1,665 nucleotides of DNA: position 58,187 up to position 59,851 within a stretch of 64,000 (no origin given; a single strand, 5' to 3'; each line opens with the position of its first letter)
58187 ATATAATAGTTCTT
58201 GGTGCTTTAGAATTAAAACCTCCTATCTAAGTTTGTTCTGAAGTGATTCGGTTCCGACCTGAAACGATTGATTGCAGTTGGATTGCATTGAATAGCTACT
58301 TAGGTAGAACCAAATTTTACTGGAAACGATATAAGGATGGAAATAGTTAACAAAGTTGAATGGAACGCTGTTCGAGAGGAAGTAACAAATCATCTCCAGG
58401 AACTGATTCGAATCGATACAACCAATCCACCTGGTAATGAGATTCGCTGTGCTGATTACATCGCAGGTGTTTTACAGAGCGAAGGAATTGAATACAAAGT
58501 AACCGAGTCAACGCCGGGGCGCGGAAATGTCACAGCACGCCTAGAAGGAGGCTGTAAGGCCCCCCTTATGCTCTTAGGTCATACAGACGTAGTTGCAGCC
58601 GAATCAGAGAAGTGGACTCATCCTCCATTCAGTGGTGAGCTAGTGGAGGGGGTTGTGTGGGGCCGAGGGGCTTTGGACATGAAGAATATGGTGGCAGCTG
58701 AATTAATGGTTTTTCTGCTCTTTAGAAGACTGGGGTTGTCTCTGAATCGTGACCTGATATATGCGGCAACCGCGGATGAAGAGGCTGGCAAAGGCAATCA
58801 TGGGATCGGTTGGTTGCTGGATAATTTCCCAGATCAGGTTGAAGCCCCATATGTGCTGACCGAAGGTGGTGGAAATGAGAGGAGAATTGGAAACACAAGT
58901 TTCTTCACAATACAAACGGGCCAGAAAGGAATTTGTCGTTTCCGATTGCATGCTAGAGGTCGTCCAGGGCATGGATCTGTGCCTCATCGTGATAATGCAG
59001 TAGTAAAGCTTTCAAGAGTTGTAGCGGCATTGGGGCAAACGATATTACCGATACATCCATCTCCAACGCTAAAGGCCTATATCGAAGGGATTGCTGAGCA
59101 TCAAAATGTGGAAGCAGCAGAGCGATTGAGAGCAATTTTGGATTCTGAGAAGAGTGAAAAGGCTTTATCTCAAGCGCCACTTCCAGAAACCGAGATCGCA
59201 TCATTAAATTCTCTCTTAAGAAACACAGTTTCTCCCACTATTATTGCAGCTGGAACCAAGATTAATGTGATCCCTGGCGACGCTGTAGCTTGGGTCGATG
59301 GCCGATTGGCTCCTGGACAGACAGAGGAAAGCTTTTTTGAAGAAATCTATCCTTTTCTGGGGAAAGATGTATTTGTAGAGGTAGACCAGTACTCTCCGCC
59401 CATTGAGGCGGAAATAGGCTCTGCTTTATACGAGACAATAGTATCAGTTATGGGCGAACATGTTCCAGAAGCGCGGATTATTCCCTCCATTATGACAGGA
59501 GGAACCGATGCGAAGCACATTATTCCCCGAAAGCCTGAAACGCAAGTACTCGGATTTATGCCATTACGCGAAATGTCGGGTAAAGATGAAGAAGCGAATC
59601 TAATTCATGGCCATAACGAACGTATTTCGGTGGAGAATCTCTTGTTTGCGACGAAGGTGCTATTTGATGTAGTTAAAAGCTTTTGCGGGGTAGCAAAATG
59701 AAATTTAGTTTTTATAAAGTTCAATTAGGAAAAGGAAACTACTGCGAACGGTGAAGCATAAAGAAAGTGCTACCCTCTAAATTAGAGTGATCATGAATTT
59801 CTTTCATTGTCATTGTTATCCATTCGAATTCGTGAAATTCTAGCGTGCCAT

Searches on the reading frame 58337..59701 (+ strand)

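Call 4: search_protein_families(library=pfam, proteins=[window:58337-59701:+])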
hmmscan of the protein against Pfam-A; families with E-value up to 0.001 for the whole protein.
window:58337-59701:+ (454 aa): 2 families
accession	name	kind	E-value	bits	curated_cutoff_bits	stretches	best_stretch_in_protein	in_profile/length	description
PF01546.33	Peptidase_M20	-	6.3e-27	95.3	24.6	1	78-447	1-205/206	Peptidase family M20/M25/M40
PF07687.19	M20_dimer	-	2e-15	57.1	21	1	194-338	1-96/107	Peptidase dimerisation domain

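Call 38: search_protein_families(library=ncbifam, proteins=[window:58337-59701:+], max_evalue=0.00001)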
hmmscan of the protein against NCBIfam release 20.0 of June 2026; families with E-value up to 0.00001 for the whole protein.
window:58337-59701:+ (454 aa): 41 families (the best 25 are shown)
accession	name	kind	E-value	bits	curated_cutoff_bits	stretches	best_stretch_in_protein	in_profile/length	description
NF005913.0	PRK07906.1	subfamily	1.9e-102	343.2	382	1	10-446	11-439/442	hypothetical protein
NF006596.0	PRK09133.1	subfamily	8.4e-73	245.5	349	1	15-450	39-471/474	hypothetical protein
NF006399.0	PRK08651.1-2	equivalog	1.8e-50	172.1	381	1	13-447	3-402/405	succinyl-diaminopimelate desuccinylase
TIGR01910.1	DapE-ArgE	subfamily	2.2e-45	155.5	217.6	1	19-441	3-373/373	ArgE/DapE family deacylase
NF006111.0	PRK08262.1-1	equivalog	1.5e-36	126.2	825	1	75-435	119-477/493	M20 family peptidase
NF006112.0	PRK08262.1-3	equivalog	1.2e-35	123.1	510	1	74-435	118-475/492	M20 family peptidase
NF006365.0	PRK08588.1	subfamily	6.7e-35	121.1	289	1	14-414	7-354/383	succinyl-diaminopimelate desuccinylase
NF006113.0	PRK08262.1-4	equivalog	1.3e-33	116.5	503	1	75-437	127-493/510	M20 family peptidase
TIGR01880.1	Ac-peptdase-euk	subfamily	1.6e-29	102.8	338.6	2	16-231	12-225/401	N-acyl-aliphatic-L-amino acid amidohydrolase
NF009557.0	PRK13009.1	equivalog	1e-28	100.6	284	1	15-235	4-218/377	succinyl-diaminopimelate desuccinylase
NF006400.0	PRK08651.1-3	equivalog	1.6e-27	96.3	374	1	11-235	7-234/410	succinyl-diaminopimelate desuccinylase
NF005710.0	PRK07522.1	subfamily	2.4e-27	96.1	412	1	13-233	7-217/391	acetylornithine deacetylase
NF009558.0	PRK13013.1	equivalog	1.6e-25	89.7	428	1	10-239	12-243/429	acetylornithine deacetylase/succinyl-diaminopimelate desuccinylase family protein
NF009555.0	PRK13004.1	equivalog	3.6e-24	85.4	321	1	10-338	11-276/399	YgeY family selenium metabolism-linked hydrolase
NF010589.0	PRK13983.1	equivalog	6.8e-24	84.5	333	1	9-233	9-240/409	M20 family metallo-hydrolase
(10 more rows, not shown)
